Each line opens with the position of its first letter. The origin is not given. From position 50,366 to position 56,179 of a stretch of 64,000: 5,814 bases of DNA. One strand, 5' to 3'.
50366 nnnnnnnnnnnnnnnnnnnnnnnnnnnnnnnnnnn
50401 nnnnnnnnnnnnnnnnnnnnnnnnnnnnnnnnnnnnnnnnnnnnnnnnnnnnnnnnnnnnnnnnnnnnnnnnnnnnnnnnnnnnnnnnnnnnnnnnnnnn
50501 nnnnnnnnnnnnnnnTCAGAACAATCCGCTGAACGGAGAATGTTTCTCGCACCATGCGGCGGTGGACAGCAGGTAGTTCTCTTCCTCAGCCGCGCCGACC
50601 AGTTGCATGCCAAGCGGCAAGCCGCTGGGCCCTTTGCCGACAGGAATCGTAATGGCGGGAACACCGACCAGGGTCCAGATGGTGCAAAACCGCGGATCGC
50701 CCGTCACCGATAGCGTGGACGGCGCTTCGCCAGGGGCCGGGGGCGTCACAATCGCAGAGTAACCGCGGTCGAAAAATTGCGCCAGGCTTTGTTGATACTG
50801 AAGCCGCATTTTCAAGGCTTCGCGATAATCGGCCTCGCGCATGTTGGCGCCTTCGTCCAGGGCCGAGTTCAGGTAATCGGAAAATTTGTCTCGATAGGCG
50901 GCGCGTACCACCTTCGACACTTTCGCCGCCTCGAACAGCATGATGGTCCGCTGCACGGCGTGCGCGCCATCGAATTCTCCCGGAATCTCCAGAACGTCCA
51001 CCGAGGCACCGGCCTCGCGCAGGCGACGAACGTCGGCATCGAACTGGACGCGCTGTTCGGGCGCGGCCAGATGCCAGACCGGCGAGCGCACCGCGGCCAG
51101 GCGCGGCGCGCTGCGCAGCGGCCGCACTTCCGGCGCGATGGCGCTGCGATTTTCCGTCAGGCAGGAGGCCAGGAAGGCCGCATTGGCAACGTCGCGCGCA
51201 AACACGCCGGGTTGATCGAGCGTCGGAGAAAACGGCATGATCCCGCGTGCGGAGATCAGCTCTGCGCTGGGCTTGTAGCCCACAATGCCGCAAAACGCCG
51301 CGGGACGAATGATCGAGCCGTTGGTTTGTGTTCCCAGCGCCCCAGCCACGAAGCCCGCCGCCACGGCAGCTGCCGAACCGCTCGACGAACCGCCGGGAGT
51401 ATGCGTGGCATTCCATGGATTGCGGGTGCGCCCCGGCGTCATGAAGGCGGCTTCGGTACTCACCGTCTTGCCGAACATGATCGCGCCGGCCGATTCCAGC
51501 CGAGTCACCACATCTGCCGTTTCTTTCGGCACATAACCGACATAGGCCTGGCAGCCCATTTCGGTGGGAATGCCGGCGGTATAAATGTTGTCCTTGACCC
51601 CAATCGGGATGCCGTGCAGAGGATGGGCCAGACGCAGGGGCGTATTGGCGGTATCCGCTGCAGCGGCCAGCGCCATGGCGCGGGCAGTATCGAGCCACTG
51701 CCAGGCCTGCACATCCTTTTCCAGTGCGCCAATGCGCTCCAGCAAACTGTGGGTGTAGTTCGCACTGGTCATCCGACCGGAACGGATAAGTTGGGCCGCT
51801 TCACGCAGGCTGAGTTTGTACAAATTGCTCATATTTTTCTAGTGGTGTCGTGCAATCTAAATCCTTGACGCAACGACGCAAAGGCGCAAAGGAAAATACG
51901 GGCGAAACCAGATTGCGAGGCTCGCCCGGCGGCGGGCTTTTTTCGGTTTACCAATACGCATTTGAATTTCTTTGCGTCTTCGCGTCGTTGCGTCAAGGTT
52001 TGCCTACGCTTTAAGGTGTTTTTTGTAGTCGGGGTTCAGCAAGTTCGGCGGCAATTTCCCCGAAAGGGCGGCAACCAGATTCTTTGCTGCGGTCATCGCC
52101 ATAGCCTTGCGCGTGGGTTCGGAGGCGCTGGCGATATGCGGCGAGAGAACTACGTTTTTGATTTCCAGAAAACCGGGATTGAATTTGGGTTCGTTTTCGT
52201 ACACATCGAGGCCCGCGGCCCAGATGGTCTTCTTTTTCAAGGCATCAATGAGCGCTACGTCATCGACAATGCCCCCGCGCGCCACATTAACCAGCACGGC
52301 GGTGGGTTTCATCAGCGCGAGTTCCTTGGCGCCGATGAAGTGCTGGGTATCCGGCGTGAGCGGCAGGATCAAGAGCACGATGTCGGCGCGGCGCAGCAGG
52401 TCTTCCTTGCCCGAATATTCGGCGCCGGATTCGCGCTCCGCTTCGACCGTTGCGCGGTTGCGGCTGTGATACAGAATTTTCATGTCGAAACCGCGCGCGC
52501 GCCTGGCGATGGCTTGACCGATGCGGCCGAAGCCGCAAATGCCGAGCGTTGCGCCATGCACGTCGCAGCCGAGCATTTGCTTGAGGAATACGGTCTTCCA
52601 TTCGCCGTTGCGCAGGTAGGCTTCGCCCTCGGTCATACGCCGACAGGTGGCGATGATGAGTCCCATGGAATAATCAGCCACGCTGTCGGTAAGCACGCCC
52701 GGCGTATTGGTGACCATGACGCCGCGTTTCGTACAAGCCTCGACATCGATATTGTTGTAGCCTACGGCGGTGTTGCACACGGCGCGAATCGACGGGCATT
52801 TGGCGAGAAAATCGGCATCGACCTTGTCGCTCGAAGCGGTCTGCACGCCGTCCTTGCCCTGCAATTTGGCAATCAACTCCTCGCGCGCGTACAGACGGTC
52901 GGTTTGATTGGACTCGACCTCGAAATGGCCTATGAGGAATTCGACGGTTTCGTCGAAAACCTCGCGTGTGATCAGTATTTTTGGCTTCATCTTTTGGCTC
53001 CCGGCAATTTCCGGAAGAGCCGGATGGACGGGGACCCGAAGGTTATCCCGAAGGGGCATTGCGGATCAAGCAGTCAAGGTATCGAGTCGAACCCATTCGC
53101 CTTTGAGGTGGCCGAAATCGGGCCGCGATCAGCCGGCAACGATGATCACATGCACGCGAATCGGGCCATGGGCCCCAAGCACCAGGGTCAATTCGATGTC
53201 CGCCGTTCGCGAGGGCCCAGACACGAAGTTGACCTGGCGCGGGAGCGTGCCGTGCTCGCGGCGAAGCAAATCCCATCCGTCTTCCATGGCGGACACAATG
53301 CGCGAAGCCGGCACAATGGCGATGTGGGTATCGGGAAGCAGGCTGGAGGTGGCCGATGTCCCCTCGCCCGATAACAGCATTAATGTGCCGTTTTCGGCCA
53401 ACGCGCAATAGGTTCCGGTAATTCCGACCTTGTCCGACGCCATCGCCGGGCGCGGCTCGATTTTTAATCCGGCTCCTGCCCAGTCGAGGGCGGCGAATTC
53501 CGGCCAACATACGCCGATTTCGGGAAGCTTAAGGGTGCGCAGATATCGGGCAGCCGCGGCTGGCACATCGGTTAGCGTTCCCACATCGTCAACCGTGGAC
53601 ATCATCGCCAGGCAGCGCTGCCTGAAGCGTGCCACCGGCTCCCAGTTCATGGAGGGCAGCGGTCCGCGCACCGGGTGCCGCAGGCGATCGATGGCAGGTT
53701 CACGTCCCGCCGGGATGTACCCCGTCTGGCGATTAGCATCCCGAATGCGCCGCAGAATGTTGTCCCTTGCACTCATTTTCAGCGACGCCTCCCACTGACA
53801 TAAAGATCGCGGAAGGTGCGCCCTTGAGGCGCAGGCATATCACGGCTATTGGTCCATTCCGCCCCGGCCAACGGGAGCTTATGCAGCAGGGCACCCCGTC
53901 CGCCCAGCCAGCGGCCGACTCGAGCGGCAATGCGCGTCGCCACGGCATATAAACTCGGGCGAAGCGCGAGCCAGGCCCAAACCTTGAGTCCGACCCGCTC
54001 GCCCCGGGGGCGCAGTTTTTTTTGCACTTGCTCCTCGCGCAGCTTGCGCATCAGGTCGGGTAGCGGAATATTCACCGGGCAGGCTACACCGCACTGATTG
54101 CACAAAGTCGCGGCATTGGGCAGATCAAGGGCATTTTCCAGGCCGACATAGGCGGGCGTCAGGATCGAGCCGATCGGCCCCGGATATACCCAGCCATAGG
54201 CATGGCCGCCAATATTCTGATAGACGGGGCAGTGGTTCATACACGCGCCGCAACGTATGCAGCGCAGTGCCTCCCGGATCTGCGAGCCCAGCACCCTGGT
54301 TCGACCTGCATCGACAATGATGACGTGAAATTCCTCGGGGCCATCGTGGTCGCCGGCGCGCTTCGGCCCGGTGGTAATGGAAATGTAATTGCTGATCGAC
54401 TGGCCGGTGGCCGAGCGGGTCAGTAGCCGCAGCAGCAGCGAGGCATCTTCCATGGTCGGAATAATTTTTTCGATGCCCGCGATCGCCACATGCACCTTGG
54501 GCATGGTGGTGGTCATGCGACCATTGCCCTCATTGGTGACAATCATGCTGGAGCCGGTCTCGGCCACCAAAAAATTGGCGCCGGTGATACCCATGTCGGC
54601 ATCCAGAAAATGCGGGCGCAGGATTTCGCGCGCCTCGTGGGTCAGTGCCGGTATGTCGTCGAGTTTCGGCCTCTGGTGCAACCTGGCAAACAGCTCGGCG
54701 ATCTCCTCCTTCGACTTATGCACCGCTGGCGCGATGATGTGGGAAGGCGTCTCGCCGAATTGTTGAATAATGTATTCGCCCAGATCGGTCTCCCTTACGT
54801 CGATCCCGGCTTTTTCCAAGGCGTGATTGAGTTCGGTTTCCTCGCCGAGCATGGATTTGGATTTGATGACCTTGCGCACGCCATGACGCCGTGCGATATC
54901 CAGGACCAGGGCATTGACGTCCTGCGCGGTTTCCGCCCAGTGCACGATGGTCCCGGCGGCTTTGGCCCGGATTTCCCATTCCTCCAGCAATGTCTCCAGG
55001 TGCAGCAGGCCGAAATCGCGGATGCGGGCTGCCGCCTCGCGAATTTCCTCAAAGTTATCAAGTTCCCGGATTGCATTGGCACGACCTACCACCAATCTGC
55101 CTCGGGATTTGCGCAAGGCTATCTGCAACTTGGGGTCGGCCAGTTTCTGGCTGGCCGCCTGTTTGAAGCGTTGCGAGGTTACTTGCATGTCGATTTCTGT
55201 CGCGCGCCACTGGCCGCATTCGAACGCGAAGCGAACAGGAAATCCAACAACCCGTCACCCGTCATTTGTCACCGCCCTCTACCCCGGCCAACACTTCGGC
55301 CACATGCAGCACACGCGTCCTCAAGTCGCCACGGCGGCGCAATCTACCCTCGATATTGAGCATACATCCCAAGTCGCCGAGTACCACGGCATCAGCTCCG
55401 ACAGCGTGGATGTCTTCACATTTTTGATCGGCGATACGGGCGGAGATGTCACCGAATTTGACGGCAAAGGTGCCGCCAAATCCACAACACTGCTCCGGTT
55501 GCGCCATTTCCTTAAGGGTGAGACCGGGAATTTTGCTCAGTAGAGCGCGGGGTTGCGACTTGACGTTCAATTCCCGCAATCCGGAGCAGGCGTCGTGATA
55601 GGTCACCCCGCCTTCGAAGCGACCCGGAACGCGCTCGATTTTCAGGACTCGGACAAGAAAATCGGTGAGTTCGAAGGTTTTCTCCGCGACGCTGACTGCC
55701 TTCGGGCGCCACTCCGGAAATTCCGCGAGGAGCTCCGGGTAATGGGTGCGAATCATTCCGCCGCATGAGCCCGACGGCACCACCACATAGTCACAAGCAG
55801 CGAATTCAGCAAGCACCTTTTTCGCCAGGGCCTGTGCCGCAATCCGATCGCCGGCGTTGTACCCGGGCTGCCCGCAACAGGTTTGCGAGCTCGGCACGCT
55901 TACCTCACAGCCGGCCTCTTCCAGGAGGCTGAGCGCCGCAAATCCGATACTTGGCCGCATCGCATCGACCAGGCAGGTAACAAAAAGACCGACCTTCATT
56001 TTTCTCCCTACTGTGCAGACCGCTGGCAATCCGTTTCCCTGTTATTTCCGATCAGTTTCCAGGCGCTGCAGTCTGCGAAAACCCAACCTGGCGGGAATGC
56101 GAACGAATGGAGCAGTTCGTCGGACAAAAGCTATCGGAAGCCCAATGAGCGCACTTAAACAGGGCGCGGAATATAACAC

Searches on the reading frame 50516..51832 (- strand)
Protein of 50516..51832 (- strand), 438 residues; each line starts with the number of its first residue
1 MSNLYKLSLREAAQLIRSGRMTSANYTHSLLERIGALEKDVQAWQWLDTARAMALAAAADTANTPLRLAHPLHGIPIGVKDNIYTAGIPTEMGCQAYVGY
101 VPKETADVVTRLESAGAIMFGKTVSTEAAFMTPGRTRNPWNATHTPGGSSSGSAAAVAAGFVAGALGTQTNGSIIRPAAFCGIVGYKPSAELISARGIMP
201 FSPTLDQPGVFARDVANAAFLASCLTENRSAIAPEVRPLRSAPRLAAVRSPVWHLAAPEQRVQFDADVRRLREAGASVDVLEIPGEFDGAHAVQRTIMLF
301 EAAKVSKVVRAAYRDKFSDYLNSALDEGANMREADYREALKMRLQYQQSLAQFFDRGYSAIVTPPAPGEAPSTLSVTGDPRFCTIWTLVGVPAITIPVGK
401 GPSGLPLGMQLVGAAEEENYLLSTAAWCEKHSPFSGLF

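Call 61: search_protein_families(library=pfam, proteins=[window:50516-51832:-], max_evalue=0.00001)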
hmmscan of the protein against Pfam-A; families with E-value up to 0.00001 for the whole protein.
window:50516-51832:- (438 aa): 1 family
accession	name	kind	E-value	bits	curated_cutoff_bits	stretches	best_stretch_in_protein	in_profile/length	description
PF01425.27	Amidase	-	4.6e-84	283.5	27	1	27-422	3-445/445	Amidase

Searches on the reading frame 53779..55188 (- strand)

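Call 62: search_protein_families(library=pfam, proteins=[window:53779-55188:-], max_evalue=0.00001)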
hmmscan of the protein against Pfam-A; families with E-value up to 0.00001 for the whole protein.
window:53779-55188:- (469 aa): 6 families
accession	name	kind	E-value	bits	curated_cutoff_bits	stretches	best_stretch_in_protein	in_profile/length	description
PF02589.21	LUD_dom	-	6.2e-52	176.5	22.6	1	68-292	1-189/189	LUD domain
PF13183.11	Fer4_8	-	6.1e-12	46.3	27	1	306-374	1-68/68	4Fe-4S dicluster domain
PF11870.13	LutB_C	-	3.4e-11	43.8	26.8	1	389-463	19-83/88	Lactate utilisation protein B, C-terminal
PF13237.11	Fer4_10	-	1e-06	29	25.5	0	305-326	4-26/53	4Fe-4S dicluster domain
PF13534.11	Fer4_17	-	1.1e-06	29.5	22.2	1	309-374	1-60/61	4Fe-4S dicluster domain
PF13187.11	Fer4_9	-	5.8e-06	26.7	27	0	289-322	16-49/52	4Fe-4S dicluster domain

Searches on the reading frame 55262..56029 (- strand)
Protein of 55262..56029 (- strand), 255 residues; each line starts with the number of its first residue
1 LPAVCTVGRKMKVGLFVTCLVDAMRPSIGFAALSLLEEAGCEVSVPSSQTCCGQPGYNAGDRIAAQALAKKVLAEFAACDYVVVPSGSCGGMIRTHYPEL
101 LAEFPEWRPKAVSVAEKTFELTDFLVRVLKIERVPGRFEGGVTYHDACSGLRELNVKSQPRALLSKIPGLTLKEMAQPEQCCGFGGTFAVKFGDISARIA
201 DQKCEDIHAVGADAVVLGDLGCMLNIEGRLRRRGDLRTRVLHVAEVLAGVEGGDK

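Call 62: search_protein_families(library=pfam, proteins=[window:55262-56029:-], max_evalue=0.00001)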
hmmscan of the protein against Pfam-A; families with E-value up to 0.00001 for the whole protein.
window:55262-56029:- (255 aa): 1 family
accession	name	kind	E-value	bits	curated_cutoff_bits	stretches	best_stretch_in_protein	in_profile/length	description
PF02754.22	CCG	-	3.1e-33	114.2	20.6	2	142-226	1-84/85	Cysteine-rich domain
